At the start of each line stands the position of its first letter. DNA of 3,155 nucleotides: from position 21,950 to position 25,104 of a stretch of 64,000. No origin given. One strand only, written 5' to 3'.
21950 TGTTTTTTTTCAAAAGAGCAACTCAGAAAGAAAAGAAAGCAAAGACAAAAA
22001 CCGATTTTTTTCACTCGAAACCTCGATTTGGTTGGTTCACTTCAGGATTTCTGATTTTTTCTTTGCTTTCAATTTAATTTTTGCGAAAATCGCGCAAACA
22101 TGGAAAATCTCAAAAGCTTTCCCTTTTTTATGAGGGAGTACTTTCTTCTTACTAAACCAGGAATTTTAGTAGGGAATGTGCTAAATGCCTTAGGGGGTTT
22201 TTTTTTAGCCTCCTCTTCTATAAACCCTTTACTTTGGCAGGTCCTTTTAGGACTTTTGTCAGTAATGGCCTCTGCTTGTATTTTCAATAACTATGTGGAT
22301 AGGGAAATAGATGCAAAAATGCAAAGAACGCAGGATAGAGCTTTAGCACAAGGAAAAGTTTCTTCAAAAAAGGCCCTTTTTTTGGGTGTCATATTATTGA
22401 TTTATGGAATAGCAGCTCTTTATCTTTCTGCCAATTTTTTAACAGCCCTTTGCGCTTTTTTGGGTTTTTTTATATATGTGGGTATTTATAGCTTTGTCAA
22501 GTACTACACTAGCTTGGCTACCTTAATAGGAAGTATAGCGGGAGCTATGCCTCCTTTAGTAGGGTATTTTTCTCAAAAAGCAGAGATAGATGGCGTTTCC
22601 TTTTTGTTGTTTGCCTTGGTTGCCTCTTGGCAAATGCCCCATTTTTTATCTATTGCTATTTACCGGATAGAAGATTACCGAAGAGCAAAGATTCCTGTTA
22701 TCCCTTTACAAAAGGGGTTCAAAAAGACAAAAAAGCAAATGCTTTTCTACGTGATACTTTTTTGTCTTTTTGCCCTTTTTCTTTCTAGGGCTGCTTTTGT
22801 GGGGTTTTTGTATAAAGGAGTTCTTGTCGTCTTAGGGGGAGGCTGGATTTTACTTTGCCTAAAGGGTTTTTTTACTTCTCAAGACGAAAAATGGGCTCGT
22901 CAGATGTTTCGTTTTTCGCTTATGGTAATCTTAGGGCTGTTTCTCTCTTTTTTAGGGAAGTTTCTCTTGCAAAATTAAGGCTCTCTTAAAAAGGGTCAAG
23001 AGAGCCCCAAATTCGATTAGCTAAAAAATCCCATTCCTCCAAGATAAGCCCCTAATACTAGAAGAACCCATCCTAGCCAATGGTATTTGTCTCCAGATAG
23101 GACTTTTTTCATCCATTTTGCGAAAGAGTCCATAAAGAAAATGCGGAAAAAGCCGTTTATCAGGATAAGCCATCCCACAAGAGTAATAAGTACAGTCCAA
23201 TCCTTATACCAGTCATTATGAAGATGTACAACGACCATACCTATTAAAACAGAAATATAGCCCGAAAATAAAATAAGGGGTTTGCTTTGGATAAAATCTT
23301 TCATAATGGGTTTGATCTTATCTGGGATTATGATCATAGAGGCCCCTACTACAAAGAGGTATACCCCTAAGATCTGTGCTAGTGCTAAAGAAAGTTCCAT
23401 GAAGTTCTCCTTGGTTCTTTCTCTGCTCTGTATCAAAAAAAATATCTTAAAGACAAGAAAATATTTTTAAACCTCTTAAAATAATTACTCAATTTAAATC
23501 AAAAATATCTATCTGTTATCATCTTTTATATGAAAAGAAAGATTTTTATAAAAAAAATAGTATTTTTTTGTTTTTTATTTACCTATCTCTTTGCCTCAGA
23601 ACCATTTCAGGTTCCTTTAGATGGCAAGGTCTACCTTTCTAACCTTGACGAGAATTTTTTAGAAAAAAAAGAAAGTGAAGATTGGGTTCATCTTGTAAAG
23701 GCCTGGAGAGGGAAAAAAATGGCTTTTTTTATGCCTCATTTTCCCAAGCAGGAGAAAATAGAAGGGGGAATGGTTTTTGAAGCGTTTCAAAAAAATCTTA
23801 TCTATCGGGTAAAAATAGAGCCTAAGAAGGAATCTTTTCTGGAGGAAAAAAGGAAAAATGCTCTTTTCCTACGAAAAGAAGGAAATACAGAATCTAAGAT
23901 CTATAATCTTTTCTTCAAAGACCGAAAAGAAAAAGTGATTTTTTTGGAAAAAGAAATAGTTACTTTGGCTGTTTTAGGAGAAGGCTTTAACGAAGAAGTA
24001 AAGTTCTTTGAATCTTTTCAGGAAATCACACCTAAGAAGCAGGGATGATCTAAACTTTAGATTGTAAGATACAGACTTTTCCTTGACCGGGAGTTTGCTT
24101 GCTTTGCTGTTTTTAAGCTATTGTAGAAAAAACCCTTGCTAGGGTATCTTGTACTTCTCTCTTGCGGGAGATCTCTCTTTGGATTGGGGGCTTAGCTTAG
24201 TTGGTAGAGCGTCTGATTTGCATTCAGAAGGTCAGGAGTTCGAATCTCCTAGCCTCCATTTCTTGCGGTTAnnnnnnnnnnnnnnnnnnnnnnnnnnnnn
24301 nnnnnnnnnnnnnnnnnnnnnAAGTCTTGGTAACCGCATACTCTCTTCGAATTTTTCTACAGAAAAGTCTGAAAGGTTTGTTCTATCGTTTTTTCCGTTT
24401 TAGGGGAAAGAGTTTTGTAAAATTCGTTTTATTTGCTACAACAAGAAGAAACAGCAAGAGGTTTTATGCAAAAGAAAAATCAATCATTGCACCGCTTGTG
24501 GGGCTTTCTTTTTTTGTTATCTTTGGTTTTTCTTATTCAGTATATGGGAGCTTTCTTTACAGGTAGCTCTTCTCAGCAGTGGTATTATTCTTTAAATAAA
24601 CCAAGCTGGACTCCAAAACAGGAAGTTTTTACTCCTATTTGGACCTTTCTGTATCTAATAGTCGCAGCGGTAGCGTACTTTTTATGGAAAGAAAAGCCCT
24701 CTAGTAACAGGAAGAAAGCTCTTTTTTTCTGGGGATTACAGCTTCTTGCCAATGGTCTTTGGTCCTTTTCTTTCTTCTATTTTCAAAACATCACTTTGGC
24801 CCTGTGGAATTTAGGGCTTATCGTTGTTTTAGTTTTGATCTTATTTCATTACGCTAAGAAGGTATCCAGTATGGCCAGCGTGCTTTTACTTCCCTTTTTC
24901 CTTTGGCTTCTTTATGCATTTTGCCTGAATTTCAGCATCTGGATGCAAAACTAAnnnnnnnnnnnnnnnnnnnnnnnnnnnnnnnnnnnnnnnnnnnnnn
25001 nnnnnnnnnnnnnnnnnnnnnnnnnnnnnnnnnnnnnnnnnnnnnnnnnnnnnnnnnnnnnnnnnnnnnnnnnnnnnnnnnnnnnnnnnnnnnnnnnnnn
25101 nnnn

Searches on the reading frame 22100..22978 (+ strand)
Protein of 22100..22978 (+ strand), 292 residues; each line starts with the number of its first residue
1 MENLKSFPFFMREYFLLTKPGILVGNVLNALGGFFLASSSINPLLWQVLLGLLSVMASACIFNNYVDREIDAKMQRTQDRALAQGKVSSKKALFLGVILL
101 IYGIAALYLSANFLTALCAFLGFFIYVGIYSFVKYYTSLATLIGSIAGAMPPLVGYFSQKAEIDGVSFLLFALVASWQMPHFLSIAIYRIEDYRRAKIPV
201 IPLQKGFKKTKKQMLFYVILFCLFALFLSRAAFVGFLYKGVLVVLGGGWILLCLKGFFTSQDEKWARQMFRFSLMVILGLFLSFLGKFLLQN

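Call 6: search_protein_families(library=pfam, proteins=[window:22100-22978:+], max_evalue=1)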
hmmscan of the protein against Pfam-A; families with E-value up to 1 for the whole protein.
window:22100-22978:+ (292 aa): 4 families
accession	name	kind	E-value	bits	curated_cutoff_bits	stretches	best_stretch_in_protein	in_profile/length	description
PF01040.23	UbiA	-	4.7e-55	187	34.2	1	28-273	3-248/250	UbiA prenyltransferase family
PF14007.11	YtpI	-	0.019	15.7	29.4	1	73-134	17-75/87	YtpI-like protein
PF03030.21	H_PPase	-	0.042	12.9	29.7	1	37-139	231-328/645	Inorganic H+ pyrophosphatase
PF06946.16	Phage_holin_5_1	-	0.08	13.8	22.4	0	21-68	40-84/93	Bacteriophage A118-like holin, Hol118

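Call 7: search_protein_families(library=ncbifam, proteins=[window:22100-22978:+], max_evalue=1)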
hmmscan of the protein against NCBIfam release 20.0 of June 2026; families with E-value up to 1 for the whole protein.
window:22100-22978:+ (292 aa): 26 families (the best 25 are shown)
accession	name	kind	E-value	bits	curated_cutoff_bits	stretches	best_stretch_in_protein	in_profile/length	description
NF003348.0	PRK04375.1-1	equivalog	2.1e-85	286.7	285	1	11-284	3-279/292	heme o synthase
TIGR01473.1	cyoE_ctaB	equivalog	1.2e-77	261.5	210.3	1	13-283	2-276/281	heme o synthase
NF003349.0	PRK04375.1-2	equivalog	9.4e-55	186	246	1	11-284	25-306/318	heme o synthase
TIGR01474.1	ubiA_proteo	equivalog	7.7e-20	71.5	275.45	1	41-245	39-241/282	4-hydroxybenzoate octaprenyltransferase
NF009524.0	PRK12886.1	equivalog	4e-17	62.5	387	1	35-246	32-243/291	prenyltransferase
NF009526.0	PRK12888.1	equivalog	6e-17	62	364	1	29-245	37-253/301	4-hydroxybenzoate octaprenyltransferase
NF041586.1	MqnP_DT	exception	4e-14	53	430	1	30-282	19-270/277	menaquinone biosynthesis prenyltransferase MqnP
NF041584.1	MqnP_SCO4491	exception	4.3e-14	52.9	420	1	48-247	45-243/285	menaquinone biosynthesis prenyltransferase MqnP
NF041585.1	MqnP_Cj_Hp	exception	8.9e-14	51.6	375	1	48-244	45-240/281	menaquinone biosynthesis prenyltransferase MqnP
TIGR01475.1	ubiA_other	subfamily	2.5e-13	50.1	180.8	1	30-272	21-264/282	UbiA-like polyprenyltransferase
NF009515.0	PRK12874.1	equivalog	2.5e-13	50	392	1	48-244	52-247/291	4-hydroxybenzoate polyprenyltransferase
NF009514.0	PRK12873.1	equivalog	1.8e-12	47.2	246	1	43-195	47-200/297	4-hydroxybenzoate polyprenyltransferase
NF009523.0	PRK12884.1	equivalog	3.5e-12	46.1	269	1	11-285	4-274/279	prenyltransferase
NF035940.1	prenyl_rel_EboC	equivalog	4.6e-09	36.1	250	1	31-126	19-116/292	UbiA-like protein EboC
NF009609.0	PRK13106.1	equivalog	1.1e-07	31.6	349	1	33-148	37-153/301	prenyltransferase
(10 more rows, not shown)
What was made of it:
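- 22100..22978 (+): cyoE, heme O synthase: the conserved divergent partner gene. NF003348 286.7 bits and TIGR01473 261.5 bits, both above cut-off (call 7).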

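Call 11: find_encoding_contigs(protein=window:22100-22978:+, flank=6000)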
Protein window:22100-22978:+ (292 aa): no gene with exactly this product is on record in the collection.

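Call 41: list_cluster_members(proteins=[P0001, P0002, P0018, L248:2621-4564:-, L248:6664-7650:+, L248:602-1471:-, window:22100-22978:+, window:19562-20803:+])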
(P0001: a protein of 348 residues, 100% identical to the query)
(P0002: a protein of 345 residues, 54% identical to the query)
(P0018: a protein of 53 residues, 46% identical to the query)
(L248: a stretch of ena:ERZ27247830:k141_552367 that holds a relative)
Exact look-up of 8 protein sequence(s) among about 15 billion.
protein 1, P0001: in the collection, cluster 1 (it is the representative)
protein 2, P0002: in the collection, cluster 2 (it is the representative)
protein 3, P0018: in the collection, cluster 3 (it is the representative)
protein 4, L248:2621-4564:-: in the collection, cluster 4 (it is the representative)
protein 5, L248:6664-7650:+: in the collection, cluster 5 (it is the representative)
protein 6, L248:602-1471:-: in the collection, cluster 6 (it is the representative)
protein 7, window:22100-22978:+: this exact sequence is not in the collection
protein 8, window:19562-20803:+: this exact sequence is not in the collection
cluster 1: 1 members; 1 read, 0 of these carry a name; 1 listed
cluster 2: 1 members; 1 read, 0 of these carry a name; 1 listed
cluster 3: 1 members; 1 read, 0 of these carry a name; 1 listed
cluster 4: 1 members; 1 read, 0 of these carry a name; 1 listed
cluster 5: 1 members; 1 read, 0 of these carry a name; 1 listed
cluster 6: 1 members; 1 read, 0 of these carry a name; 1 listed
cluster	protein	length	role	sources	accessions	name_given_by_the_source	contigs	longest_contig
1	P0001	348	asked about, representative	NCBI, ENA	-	-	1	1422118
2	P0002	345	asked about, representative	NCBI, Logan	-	-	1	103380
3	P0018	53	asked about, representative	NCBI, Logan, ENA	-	-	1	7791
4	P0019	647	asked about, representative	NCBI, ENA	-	-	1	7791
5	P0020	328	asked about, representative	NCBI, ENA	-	-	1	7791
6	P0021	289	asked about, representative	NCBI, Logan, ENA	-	-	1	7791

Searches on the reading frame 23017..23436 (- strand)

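Call 6: search_protein_families(library=pfam, proteins=[window:23017-23436:-], max_evalue=1)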
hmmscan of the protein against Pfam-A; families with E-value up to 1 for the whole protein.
window:23017-23436:- (139 aa): 2 families
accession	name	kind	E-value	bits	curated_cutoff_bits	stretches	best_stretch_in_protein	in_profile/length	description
PF09838.14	DUF2065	-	0.0044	17.5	24.3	1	20-72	2-55/56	Uncharacterized protein conserved in bacteria (DUF2065)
PF23636.1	DUF7144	-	0.033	14.8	27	1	81-137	6-61/115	Domain of unknown function (DUF7144)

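Call 7: search_protein_families(library=ncbifam, proteins=[window:23017-23436:-], max_evalue=1)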
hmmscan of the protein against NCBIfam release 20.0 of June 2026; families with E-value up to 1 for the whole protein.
window:23017-23436:- (139 aa): 2 families
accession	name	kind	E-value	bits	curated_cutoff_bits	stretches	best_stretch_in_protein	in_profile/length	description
NF046082.1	assoc_w_XrtX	equivalog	0.079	12.7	75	1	79-115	3-38/147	XrtX-associated membrane protein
TIGR04178.1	exo_archaeo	signature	0.66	10.3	23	1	62-130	16-84/97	exosortase/archaeosortase family protein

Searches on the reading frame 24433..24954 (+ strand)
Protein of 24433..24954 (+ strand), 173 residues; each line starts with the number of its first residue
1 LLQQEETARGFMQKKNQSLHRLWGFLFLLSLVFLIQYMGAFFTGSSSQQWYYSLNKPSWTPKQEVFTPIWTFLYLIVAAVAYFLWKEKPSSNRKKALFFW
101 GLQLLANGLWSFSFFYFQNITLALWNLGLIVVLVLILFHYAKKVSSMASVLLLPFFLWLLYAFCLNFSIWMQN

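Call 43: search_protein_families(library=pfam, proteins=[window:24433-24954:+], max_evalue=0.00001)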
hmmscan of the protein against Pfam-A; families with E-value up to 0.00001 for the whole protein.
window:24433-24954:+ (173 aa): 1 family
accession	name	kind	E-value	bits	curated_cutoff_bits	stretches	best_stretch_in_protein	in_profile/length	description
PF03073.20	TspO_MBR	-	6.8e-37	126.9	24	1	30-171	3-145/145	TspO/MBR family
